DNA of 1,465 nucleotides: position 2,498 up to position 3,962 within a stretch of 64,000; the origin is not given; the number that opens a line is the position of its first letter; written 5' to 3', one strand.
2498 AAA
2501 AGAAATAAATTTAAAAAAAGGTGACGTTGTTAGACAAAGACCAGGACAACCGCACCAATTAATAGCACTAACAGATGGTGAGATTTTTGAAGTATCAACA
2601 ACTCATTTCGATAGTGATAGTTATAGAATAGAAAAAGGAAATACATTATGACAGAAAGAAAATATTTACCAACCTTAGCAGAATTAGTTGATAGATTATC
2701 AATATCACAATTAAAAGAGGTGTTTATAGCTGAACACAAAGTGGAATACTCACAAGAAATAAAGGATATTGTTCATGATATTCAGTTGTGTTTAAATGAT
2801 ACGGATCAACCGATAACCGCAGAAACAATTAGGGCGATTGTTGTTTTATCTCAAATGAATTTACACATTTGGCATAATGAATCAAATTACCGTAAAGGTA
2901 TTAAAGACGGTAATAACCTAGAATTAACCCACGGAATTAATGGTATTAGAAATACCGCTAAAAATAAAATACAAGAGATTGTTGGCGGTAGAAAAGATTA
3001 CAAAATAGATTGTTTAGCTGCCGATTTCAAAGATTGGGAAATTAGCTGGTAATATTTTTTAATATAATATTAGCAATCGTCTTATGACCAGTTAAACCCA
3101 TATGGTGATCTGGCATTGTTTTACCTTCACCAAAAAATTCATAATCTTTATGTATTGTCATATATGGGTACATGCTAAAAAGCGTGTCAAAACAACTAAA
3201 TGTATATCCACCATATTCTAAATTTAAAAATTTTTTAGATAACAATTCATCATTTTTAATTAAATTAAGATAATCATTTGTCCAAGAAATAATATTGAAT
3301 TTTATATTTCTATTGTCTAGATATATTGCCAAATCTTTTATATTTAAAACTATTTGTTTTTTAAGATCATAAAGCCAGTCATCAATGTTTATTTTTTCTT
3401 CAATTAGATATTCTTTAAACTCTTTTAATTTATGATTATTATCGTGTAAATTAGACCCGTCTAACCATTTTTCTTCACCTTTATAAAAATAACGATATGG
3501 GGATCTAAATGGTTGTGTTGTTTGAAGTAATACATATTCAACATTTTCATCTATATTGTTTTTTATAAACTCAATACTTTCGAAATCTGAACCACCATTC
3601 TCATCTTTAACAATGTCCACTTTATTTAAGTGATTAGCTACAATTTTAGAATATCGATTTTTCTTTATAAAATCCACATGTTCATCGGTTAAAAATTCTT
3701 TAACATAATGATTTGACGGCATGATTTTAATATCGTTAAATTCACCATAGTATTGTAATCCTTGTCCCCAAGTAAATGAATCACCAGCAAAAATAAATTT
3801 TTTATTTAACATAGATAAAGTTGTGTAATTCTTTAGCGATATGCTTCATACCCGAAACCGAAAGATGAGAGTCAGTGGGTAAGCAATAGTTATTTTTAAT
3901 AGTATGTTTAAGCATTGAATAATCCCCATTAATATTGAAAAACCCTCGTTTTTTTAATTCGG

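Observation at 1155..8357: Phage-encoded NDP-heptose (possibly 6-deoxyheptose) nucleotide-sugar pathway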

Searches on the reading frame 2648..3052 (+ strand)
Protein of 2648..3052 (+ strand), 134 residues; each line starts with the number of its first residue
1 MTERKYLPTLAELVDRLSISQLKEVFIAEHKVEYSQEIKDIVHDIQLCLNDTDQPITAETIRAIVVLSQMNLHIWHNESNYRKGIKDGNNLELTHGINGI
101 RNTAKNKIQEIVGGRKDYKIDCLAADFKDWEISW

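Call 3: search_protein_families(library=pfam, proteins=[window:2648-3052:+], max_evalue=0.1)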
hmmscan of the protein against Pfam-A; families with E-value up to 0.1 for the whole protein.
window:2648-3052:+ (134 aa): 3 families
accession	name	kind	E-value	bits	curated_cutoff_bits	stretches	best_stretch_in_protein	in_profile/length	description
PF14063.11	DUF4254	-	0.018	15.3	27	0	9-29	75-95/144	Protein of unknown function (DUF4254)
PF25006.1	DUF7783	-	0.034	14.6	27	1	17-74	14-71/130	Domain of unknown function (DUF7783)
PF23741.1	DUF7164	-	0.071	12.1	27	1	38-83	251-295/353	Domain of unknown function (DUF7164)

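Call 4: search_protein_families(library=ncbifam, proteins=[window:2648-3052:+], max_evalue=0.1)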
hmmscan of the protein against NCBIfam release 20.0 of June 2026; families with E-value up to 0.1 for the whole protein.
window:2648-3052:+ (134 aa): 0 families

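Call 6: search_protein_families(library=phrogs, proteins=[window:2648-3052:+], max_evalue=0.01)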
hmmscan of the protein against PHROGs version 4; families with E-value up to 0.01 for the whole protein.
window:2648-3052:+ (134 aa): 0 families

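Call 58: search_dna_similar(query=window:2648-3052:+, collection=phages, mode=protein, max_rows=25, max_evalue=0.01)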
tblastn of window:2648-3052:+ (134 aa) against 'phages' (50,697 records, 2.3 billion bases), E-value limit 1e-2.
No match.

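Call 91: search_protein_families(library=pfam, alignment_id=A10, max_evalue=1)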
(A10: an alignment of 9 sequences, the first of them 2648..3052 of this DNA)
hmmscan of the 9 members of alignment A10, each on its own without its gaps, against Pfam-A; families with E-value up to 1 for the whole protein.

A. member 1, window:2648-3052:+ (134 aa): 3 families
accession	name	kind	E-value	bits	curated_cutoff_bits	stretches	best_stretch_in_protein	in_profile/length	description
PF14063.11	DUF4254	-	0.018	15.3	27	1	9-29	75-95/144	Protein of unknown function (DUF4254)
PF25006.1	DUF7783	-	0.034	14.6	27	1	17-74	14-71/130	Domain of unknown function (DUF7783)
PF23741.1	DUF7164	-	0.071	12.1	27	1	38-83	251-295/353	Domain of unknown function (DUF7164)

B. families by the number of members that match (of 9 scanned): 7 families
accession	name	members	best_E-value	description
PF25006.1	DUF7783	5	0.0057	Domain of unknown function (DUF7783)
PF14063.11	DUF4254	5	0.013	Protein of unknown function (DUF4254)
PF21047.3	HEAT_Maestro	2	0.043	Maestro, HEAT repeats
PF23741.1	DUF7164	2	0.054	Domain of unknown function (DUF7164)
PF23460.1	ZMYND8_CC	1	0.097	ZMYND8 protein coiled-coil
PF02912.23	Phe_tRNA-synt_N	1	0.18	Aminoacyl tRNA synthetase class II, N-terminal domain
PF25770.1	CC_CEP63-bind_CEP152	1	0.21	CEP152, CEP63 binding coiled coil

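Call 92: search_solved_structures(query=A10, max_evalue=10, show_alignments=2)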
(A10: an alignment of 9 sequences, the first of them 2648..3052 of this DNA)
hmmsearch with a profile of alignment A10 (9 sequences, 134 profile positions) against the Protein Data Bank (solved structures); distinct sequences matched with E-value up to 10: 2.
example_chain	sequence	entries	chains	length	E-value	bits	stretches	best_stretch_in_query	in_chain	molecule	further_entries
4urp_A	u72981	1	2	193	0.38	14.1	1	38-80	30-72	FATTY ACID REPRESSION MUTANT PROTEIN 2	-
7rdr_A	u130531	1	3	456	3.9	10.8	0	15-61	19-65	Circular tendon repeat protein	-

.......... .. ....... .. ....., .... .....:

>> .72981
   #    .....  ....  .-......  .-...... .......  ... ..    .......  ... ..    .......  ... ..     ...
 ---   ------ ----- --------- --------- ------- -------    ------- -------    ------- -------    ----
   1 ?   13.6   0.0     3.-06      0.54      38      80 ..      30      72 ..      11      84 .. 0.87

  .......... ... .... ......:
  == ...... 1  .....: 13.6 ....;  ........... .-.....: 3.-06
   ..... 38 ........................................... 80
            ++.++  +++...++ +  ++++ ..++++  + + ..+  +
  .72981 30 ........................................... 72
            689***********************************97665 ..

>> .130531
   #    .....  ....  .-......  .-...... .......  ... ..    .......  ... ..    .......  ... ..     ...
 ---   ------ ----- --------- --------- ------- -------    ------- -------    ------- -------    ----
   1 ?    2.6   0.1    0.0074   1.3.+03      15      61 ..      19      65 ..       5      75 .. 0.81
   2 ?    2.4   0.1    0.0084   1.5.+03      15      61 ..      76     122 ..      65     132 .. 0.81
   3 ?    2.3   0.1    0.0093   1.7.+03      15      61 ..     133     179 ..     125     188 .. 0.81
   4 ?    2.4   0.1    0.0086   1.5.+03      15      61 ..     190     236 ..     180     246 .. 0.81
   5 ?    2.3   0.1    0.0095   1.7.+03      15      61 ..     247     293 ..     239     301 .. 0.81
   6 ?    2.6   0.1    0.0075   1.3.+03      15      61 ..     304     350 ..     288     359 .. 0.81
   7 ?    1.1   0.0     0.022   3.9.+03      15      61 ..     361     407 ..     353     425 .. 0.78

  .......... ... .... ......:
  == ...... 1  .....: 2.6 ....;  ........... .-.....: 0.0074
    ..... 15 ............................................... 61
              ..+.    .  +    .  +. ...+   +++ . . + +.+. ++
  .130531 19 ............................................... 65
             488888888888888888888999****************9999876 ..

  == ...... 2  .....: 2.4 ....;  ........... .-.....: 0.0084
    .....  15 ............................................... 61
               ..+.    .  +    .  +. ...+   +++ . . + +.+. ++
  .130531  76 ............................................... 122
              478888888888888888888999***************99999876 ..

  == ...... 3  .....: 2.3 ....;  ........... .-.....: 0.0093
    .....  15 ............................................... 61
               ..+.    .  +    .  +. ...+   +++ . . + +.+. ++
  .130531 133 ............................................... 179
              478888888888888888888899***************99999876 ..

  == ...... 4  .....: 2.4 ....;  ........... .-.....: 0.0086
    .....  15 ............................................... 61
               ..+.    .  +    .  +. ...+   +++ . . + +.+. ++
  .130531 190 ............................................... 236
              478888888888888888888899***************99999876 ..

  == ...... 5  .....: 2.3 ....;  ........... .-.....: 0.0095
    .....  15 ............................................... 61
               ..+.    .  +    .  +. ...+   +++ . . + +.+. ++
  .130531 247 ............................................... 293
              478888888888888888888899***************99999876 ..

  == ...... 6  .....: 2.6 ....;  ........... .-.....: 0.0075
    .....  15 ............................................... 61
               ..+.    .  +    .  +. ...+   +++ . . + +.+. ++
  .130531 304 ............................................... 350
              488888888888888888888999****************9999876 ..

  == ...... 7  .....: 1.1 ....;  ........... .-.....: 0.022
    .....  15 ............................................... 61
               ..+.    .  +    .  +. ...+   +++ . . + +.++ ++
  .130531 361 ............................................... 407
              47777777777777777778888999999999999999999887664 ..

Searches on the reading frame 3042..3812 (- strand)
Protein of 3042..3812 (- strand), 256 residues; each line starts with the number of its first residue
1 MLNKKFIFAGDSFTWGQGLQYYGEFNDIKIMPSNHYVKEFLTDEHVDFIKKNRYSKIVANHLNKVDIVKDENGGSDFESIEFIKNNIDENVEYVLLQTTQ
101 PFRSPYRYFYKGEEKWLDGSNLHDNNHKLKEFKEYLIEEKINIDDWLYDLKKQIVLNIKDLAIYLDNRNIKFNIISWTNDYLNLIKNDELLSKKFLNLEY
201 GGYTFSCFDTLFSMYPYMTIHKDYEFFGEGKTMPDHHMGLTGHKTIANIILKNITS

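Call 3: search_protein_families(library=pfam, proteins=[window:3042-3812:-], max_evalue=0.1)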
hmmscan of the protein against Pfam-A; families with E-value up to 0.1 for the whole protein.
window:3042-3812:- (256 aa): 0 families

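Call 4: search_protein_families(library=ncbifam, proteins=[window:3042-3812:-], max_evalue=0.1)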
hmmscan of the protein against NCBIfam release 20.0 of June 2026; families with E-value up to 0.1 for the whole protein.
window:3042-3812:- (256 aa): 0 families

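Call 6: search_protein_families(library=phrogs, proteins=[window:3042-3812:-], max_evalue=0.01)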
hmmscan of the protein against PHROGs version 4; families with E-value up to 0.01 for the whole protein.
window:3042-3812:- (256 aa): 0 families

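Call 38: find_homologous_proteins(query=window:3042-3812:-, max_evalue=0.001)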
Query window:3042-3812:- (256 aa): 14 proteins with E <= 0.001 among 470 candidates.
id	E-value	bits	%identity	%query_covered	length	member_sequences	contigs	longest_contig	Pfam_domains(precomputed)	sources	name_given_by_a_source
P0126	2.1e-168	577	99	100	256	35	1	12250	-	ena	-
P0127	2.3e-145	501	86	100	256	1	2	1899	-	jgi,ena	-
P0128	3.5e-131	454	77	100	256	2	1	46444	-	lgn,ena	-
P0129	5.8e-123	428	73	100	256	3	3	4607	-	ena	-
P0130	7.7e-83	296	53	99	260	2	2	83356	-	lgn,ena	-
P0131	4.7e-79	284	53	98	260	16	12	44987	-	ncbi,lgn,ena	-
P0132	1.8e-63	233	45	99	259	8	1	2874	-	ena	-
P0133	8.0e-63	230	48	96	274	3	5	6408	-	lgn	-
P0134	1.3e-42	164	37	97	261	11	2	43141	-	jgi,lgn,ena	-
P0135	1.1e-39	155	38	98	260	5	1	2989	-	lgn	-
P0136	6.2e-36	142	37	98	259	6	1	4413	-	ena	-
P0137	3.8e-35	140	39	99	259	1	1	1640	-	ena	-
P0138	6.2e-32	129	37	98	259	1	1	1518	-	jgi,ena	jgi:hypothetical protein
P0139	9.0e-8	50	26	98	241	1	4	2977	-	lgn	-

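Call 49: predict_structure(alignment_id=A4)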
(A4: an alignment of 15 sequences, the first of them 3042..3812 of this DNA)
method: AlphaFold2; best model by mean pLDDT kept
length: 256 residues; sequences in the alignment: 15
mean_pLDDT: 91.2   pTM: 0.89
mean pLDDT of the five models: 91.2, 90.0, 87.6, 86.7, 86.2
residues with pLDDT >= 90: 189; 70-90: 61; 50-70: 5; < 50: 1
segments of 3 or more residues with pLDDT < 50: none
pLDDT, mean of each block of 10 residues (from residue 1): 84 78 89 81 92 95 93 88 96 95 92 87 81 94 93 98 98 94 96 96 94 94 91 89 95 89
secondary structure, 60 per line:
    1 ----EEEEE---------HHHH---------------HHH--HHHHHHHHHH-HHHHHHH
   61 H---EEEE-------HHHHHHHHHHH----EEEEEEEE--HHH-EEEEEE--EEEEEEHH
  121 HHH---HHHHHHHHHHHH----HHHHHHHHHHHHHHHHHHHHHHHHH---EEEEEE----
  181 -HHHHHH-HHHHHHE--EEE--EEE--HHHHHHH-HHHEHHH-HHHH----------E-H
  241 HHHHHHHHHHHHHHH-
elements in order: E5-9 H19-22 H43-52 H54-61 E65-68 H76-86 E91-98 E105-110 E113-118 H119-123 H127-138 H143-167 E171-176 H182-187 H189-194 E198-200 E203-205 H208-214 H224-227 H240-255

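Call 119: fold_search(model_id=the predicted structure, library=viral)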
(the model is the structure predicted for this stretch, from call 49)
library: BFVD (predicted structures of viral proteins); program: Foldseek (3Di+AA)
matches with E <= 10: 485; with E <= 0.001: 40
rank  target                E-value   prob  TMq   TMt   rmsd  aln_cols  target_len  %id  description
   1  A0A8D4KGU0            1.6e-08  1.00  0.58  0.54   7.4       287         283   15  (no name in the UniProt tables at hand)
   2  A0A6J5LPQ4            3.7e-08  1.00  0.60  0.57   7.7       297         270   14  Uncharacterized protein [uncultured Caudovirales phage]
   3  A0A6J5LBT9            7.1e-08  1.00  0.56  0.54   6.7       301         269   13  Uncharacterized protein [uncultured Caudovirales phage]
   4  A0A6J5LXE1            2.1e-07  1.00  0.48  0.58   9.5       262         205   15  Uncharacterized protein [uncultured Caudovirales phage]
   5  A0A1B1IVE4            2.4e-07  1.00  0.54  0.52   8.7       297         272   14  (no name in the UniProt tables at hand)
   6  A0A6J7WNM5            3.0e-07  1.00  0.55  0.61   6.7       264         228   16  SGNH_hydrolase domain containing protein [uncultured Caudovirales phage]
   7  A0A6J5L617            5.1e-07  1.00  0.44  0.47   9.9       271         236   16  Uncharacterized protein [uncultured Caudovirales phage]
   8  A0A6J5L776            6.9e-07  1.00  0.45  0.61   7.8       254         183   15  SGNH_hydrolase domain containing protein [uncultured Caudovirales phage]
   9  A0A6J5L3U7            9.9e-07  1.00  0.51  0.58   7.2       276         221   17  Uncharacterized protein [uncultured Caudovirales phage]
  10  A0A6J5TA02            1.3e-06  1.00  0.50  0.52   8.3       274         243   13  SGNH_hydrolase domain containing protein [uncultured Caudovirales phage]
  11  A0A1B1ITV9            1.6e-06  1.00  0.53  0.46   9.3       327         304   12  (no name in the UniProt tables at hand)
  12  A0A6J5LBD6            3.1e-06  1.00  0.45  0.28   8.5       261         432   12  SGNH hydrolase-type esterase domain-containing protein [uncultured Caudovirales phage]
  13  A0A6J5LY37            3.5e-06  1.00  0.50  0.53   8.2       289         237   12  Uncharacterized protein [uncultured Caudovirales phage]
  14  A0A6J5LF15            5.0e-06  1.00  0.51  0.50   7.9       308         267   15  Uncharacterized protein [uncultured Caudovirales phage]
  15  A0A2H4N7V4            1.5e-05  1.00  0.48  0.44  10.7       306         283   12  (no name in the UniProt tables at hand)
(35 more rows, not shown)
